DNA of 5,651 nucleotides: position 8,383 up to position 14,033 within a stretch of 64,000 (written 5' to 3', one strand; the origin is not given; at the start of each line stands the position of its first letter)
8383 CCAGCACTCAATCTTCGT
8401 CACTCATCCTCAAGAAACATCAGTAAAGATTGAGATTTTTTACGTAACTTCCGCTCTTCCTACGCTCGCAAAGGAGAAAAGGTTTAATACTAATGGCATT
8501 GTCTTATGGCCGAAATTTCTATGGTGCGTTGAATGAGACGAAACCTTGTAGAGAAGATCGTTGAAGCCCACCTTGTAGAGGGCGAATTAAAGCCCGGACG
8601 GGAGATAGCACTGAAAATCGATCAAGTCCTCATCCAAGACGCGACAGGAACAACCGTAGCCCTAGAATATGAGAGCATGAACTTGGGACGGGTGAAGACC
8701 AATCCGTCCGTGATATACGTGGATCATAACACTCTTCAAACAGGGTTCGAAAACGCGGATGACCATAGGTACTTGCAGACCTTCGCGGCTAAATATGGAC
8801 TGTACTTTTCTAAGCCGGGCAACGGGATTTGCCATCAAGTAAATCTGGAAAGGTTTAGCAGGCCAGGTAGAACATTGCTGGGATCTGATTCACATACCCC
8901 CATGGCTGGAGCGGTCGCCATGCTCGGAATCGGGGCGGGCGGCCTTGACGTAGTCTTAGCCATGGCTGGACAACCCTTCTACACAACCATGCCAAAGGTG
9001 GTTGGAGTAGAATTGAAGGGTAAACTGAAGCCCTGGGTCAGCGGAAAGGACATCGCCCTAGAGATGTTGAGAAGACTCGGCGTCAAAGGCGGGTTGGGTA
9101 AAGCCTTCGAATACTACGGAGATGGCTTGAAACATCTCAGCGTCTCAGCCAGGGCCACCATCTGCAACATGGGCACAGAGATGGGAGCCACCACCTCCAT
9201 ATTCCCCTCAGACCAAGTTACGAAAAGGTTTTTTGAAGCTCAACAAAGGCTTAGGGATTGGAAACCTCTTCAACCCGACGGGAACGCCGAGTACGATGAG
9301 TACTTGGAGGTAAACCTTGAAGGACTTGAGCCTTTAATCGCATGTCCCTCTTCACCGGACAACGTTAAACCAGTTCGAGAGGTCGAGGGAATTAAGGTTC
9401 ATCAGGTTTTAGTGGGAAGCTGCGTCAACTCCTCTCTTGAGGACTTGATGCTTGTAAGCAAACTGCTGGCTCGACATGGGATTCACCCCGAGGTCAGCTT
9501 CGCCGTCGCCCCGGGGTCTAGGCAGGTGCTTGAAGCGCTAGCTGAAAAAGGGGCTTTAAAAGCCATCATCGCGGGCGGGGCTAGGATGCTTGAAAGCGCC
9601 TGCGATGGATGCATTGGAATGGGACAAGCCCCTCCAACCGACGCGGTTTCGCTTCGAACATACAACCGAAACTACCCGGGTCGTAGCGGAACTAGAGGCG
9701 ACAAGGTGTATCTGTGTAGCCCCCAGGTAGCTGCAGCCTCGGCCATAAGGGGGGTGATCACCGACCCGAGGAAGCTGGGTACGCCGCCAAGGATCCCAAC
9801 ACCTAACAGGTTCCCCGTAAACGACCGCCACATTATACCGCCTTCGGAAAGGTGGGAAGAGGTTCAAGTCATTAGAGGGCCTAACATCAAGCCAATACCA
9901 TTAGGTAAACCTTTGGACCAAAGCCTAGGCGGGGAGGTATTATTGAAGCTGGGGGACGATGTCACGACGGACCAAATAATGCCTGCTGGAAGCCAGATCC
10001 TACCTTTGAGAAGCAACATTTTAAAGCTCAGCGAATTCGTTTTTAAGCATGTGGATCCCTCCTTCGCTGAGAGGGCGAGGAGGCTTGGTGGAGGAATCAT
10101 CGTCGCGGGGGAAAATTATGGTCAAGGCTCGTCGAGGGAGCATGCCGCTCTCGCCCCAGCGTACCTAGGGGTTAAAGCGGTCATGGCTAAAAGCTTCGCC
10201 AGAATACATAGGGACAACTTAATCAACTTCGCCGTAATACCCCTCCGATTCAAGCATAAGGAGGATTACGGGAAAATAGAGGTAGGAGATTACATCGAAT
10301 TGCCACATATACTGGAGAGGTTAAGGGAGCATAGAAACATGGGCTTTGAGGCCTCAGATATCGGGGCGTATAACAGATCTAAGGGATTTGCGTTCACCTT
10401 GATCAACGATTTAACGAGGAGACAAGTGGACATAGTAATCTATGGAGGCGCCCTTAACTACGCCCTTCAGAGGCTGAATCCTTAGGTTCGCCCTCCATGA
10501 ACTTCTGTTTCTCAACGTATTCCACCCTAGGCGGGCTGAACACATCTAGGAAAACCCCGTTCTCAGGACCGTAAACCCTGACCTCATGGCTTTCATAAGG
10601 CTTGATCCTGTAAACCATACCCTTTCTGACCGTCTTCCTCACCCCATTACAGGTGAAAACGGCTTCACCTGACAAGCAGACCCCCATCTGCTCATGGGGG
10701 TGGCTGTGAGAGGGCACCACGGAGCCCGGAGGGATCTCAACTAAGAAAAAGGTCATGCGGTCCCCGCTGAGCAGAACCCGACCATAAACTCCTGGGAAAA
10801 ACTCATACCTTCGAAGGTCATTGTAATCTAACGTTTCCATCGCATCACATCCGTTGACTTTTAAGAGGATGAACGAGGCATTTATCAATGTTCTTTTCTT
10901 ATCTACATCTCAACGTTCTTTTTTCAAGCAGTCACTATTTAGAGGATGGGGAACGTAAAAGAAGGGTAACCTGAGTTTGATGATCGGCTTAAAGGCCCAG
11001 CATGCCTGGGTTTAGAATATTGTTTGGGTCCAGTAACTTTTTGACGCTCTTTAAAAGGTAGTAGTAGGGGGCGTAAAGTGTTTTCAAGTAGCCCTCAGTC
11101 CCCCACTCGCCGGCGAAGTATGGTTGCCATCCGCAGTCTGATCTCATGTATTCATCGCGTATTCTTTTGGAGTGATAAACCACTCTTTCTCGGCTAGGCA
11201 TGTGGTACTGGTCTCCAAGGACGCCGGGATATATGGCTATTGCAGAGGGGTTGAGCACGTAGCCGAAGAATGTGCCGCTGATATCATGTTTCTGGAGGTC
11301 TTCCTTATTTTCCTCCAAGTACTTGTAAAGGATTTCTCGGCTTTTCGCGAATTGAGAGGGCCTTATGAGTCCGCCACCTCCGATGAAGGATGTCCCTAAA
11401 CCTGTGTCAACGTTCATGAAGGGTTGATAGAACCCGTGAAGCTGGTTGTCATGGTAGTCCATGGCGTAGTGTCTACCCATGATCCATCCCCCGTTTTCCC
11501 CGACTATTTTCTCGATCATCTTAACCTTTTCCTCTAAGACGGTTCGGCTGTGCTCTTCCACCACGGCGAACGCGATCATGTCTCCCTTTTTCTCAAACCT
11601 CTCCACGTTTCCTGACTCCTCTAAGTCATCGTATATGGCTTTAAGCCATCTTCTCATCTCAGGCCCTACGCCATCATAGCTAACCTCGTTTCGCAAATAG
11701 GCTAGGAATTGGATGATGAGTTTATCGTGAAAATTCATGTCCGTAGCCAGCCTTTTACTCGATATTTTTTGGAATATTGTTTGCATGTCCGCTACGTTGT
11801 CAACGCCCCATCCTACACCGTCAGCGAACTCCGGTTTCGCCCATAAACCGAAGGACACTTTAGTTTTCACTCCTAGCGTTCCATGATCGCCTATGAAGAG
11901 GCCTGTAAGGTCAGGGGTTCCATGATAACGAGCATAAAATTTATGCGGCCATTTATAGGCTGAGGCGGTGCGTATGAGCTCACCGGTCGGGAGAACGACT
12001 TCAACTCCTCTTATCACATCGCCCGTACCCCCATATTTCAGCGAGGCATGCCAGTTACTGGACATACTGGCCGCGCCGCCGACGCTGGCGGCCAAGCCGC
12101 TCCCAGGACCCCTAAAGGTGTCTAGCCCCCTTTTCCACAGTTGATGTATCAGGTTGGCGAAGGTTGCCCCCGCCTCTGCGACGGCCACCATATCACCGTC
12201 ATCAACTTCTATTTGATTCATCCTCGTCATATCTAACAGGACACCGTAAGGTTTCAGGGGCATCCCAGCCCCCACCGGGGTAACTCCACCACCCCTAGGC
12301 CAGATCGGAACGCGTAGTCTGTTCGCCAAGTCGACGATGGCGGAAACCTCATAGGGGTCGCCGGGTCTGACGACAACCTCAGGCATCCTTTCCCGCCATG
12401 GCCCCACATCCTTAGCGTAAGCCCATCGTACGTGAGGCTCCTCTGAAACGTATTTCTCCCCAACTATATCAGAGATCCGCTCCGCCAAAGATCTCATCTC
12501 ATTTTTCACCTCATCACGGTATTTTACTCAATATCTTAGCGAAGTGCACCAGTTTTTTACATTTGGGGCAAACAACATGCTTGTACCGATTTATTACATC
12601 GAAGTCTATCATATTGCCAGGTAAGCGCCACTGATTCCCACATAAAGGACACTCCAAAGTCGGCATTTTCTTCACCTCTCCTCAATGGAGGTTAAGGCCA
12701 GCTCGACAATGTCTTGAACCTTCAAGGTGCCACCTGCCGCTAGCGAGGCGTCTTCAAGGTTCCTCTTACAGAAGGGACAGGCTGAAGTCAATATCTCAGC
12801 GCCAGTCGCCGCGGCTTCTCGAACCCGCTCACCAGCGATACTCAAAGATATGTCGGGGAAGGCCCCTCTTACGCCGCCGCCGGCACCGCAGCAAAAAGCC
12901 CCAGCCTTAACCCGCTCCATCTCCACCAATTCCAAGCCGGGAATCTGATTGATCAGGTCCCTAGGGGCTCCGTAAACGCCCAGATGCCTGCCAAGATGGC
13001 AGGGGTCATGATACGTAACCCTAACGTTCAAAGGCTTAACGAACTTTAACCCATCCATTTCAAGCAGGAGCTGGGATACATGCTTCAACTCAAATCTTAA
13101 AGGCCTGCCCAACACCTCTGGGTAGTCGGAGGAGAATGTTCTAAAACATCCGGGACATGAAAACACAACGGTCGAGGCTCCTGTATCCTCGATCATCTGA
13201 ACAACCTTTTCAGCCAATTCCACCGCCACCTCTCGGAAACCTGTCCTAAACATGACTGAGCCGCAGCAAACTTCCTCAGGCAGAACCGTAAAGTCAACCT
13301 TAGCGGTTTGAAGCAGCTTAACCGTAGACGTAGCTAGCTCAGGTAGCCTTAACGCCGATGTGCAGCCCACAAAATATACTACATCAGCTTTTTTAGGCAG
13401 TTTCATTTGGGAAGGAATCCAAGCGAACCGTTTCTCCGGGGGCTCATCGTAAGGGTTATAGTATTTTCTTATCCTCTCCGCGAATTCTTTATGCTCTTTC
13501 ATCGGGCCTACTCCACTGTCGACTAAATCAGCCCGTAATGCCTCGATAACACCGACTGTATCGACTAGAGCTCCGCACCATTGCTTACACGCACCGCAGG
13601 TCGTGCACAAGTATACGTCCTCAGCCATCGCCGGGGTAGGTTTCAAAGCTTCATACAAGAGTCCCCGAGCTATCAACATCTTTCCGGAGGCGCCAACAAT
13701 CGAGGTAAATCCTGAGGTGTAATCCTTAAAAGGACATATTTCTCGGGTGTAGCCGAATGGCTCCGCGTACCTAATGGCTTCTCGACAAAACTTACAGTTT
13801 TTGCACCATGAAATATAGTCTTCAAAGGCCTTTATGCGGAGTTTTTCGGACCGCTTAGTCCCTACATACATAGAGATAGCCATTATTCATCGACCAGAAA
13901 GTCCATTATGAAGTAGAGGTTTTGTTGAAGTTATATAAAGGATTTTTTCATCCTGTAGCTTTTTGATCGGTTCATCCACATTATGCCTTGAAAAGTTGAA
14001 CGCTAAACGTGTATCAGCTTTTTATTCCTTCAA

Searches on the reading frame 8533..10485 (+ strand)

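Call 85: search_protein_families(library=pfam, proteins=[window:8533-10485:+], max_evalue=0.00001)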
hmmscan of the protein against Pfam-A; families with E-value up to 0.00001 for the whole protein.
window:8533-10485:+ (650 aa): 2 families
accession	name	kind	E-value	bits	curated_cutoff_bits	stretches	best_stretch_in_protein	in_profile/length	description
PF00330.25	Aconitase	-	1.8e-105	354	28.7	2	7-283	1-305/463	Aconitase family (aconitate hydratase)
PF00694.25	Aconitase_C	-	1.4e-22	80.9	22.8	1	521-575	75-130/131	Aconitase C-terminal domain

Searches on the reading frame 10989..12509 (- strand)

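Call 85: search_protein_families(library=pfam, proteins=[window:10989-12509:-], max_evalue=0.00001)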
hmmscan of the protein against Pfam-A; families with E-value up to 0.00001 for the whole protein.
window:10989-12509:- (506 aa): 2 families
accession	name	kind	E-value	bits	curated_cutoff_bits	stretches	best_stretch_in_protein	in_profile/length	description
PF01565.28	FAD_binding_4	-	1.3e-30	106.4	26.4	1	43-181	1-138/139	FAD binding domain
PF02913.24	FAD-oxidase_C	-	4.4e-07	30.3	21.2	0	483-503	227-247/248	FAD linked oxidases, C-terminal domain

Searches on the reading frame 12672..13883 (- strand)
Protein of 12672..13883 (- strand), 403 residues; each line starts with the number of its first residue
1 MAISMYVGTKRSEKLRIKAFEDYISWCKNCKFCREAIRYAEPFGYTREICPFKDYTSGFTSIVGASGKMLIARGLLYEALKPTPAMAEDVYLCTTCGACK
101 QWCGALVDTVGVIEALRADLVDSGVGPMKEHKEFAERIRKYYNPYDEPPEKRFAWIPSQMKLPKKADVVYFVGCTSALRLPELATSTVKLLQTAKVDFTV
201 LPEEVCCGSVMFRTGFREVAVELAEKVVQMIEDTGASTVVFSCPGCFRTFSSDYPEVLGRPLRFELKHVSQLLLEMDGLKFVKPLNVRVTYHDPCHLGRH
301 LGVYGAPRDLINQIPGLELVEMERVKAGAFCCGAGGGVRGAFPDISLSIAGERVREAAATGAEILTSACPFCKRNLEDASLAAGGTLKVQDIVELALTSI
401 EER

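Call 85: search_protein_families(library=pfam, proteins=[window:12672-13883:-], max_evalue=0.00001)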
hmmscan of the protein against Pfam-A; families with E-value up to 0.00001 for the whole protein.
window:12672-13883:- (403 aa): 1 family
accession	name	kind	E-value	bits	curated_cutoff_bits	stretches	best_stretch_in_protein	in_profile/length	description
PF02754.22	CCG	-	1.2e-36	125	20.6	2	289-376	1-84/85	Cysteine-rich domain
